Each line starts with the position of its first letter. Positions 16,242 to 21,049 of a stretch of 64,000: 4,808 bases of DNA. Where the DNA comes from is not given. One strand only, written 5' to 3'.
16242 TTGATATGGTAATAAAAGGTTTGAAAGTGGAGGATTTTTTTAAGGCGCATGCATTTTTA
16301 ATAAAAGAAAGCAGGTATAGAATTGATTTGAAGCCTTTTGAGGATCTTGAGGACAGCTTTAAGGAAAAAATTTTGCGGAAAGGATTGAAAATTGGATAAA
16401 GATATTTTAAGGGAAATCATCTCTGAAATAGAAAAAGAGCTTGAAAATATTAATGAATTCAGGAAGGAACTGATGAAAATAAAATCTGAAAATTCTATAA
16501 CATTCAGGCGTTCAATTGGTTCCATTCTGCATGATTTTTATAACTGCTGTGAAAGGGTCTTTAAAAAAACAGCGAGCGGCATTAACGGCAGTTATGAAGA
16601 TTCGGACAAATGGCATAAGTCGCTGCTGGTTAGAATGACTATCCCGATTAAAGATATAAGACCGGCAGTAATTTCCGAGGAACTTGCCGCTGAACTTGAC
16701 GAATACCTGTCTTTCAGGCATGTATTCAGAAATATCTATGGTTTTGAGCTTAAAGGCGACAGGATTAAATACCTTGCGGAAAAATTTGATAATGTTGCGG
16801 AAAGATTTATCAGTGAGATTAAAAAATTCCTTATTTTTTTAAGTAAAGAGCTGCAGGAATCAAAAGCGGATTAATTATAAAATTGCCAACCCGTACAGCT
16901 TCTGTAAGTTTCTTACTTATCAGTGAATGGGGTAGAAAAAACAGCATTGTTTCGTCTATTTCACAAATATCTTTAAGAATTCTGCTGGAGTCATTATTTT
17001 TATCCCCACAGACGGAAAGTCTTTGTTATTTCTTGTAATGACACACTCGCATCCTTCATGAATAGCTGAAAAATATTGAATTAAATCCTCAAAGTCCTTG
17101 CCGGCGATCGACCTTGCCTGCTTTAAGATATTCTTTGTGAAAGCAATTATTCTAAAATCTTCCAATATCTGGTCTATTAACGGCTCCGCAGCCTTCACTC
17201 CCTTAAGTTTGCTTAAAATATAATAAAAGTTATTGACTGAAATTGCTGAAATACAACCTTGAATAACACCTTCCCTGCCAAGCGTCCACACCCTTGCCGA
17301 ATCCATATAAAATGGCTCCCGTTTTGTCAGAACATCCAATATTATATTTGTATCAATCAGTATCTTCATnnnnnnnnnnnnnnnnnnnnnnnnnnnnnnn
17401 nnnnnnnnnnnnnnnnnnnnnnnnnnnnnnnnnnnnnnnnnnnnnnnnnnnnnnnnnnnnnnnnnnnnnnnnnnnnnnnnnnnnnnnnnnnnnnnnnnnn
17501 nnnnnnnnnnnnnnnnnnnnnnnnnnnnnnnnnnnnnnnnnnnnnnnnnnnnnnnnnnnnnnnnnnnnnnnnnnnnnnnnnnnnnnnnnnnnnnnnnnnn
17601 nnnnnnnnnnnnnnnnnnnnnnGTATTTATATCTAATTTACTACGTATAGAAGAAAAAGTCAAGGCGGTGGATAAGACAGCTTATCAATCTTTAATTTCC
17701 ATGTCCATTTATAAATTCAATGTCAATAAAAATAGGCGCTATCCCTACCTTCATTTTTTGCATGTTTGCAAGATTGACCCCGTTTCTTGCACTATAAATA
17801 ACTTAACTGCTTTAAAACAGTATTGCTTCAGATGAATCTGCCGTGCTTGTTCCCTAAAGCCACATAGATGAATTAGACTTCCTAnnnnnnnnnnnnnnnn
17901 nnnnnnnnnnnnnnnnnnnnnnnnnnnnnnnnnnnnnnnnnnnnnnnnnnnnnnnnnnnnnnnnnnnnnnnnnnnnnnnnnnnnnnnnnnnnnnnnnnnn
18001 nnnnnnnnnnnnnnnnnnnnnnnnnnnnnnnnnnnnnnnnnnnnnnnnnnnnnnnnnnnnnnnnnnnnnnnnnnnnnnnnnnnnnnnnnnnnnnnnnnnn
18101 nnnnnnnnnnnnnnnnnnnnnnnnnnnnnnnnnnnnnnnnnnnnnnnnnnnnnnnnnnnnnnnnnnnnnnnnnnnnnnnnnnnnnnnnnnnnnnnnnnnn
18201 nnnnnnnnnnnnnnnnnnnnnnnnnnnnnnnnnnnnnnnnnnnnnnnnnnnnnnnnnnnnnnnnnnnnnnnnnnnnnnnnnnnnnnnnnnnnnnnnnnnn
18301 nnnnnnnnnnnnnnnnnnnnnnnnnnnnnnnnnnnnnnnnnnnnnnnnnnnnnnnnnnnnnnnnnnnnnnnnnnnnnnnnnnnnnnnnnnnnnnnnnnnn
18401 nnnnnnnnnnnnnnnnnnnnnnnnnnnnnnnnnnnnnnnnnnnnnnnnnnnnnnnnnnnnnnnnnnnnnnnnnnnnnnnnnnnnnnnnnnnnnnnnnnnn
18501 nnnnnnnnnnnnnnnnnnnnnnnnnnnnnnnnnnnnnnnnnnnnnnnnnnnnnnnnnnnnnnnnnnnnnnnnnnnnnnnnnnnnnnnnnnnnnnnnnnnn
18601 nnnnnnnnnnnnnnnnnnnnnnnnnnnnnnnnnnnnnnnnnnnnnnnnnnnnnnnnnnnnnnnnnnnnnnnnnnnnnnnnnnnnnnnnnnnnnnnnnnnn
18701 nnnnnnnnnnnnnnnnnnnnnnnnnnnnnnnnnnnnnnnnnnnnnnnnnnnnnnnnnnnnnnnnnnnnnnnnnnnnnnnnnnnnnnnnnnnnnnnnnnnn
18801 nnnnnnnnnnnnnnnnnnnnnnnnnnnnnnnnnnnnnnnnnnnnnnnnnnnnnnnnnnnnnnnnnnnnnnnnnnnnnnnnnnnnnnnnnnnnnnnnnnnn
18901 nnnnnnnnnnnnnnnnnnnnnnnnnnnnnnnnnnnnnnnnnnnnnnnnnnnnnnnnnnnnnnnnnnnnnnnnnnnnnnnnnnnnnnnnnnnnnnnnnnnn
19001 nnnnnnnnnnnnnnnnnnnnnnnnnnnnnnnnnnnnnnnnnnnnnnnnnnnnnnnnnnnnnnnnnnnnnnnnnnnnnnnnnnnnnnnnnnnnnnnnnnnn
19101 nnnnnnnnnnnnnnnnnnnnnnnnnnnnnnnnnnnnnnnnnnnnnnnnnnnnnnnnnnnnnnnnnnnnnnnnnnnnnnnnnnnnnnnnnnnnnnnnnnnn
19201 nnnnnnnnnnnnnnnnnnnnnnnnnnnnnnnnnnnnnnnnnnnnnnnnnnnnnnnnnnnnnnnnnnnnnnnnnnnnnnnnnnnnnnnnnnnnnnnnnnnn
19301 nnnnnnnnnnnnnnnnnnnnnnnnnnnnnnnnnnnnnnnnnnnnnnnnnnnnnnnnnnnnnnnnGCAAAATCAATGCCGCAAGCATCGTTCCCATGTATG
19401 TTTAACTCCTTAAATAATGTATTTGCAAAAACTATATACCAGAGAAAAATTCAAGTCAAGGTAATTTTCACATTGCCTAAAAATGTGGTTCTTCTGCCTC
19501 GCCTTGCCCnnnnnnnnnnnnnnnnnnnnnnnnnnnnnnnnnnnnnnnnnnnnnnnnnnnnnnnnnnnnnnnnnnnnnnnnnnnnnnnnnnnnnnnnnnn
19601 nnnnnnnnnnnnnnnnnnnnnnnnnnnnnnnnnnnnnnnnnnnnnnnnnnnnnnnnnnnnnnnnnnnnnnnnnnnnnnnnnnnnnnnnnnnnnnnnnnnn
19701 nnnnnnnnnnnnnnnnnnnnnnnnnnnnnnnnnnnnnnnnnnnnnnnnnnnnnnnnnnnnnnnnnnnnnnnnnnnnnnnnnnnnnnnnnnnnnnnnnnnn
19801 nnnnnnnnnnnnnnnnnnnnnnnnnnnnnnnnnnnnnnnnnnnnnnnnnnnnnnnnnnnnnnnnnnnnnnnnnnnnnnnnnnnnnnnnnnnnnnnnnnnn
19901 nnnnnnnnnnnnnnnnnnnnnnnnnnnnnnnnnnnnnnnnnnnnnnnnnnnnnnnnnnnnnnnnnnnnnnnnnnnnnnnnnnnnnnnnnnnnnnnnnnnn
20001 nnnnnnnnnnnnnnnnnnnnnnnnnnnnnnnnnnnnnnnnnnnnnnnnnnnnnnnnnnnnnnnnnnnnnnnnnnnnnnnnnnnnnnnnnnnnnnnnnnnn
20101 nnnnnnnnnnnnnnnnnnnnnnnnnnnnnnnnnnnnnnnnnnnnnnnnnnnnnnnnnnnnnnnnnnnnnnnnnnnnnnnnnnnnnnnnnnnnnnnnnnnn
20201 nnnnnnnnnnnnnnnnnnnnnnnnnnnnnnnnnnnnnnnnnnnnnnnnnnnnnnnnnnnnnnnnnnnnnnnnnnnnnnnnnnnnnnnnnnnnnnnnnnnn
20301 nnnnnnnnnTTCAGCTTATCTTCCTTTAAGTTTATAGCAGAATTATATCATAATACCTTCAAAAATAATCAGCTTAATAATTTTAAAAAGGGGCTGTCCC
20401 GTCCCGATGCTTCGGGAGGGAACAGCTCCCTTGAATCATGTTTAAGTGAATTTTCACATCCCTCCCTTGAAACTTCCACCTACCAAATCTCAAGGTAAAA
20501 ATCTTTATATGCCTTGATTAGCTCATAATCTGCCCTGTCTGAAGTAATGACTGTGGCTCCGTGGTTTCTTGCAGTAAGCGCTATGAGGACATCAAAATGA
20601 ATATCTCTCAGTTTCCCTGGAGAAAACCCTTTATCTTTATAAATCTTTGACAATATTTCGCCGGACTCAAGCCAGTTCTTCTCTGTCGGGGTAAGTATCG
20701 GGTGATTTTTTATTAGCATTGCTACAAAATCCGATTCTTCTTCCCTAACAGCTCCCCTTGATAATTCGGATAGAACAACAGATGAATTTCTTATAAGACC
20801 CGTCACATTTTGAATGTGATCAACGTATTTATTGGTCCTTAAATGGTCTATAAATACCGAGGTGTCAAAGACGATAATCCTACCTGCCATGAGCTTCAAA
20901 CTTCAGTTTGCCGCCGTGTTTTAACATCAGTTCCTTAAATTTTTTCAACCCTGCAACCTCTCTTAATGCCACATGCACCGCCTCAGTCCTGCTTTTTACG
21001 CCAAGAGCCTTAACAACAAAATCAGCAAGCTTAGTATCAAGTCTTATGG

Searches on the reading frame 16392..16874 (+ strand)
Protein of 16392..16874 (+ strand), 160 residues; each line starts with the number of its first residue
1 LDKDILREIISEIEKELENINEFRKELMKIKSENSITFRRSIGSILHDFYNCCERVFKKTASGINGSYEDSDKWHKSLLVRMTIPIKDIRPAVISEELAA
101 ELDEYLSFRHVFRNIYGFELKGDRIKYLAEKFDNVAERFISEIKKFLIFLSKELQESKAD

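Call 21: search_protein_families(library=pfam, proteins=[window:16392-16874:+], max_evalue=0.00001)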
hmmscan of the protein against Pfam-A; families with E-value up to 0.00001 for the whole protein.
window:16392-16874:+ (160 aa): 1 family
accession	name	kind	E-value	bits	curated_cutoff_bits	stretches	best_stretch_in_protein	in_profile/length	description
PF20797.2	HepT-like_2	-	7e-33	113.4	27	1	42-147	2-107/110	HepT-like protein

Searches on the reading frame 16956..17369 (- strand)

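Call 21: search_protein_families(library=pfam, proteins=[window:16956-17369:-], max_evalue=0.00001)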
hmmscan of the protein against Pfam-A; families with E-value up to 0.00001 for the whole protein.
window:16956-17369:- (137 aa): 2 families
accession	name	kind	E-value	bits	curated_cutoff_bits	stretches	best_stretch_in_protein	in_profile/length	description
PF13470.12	PIN_3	-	2.9e-18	67.2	27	1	2-116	1-115/115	PIN domain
PF01850.27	PIN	-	2.8e-12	47.8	23.6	1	3-122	1-118/120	PIN domain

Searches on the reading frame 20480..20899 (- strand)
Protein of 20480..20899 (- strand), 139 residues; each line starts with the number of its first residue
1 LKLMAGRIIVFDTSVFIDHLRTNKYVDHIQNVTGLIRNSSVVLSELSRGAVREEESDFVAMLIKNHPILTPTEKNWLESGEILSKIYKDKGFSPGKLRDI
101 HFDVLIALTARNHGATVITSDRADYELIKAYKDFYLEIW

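Call 21: search_protein_families(library=pfam, proteins=[window:20480-20899:-], max_evalue=0.00001)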
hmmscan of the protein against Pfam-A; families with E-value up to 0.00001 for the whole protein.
window:20480-20899:- (139 aa): 1 family
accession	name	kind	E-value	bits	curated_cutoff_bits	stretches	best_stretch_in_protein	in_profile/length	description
PF01850.27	PIN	-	5.2e-10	40.4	23.6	1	9-122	1-112/120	PIN domain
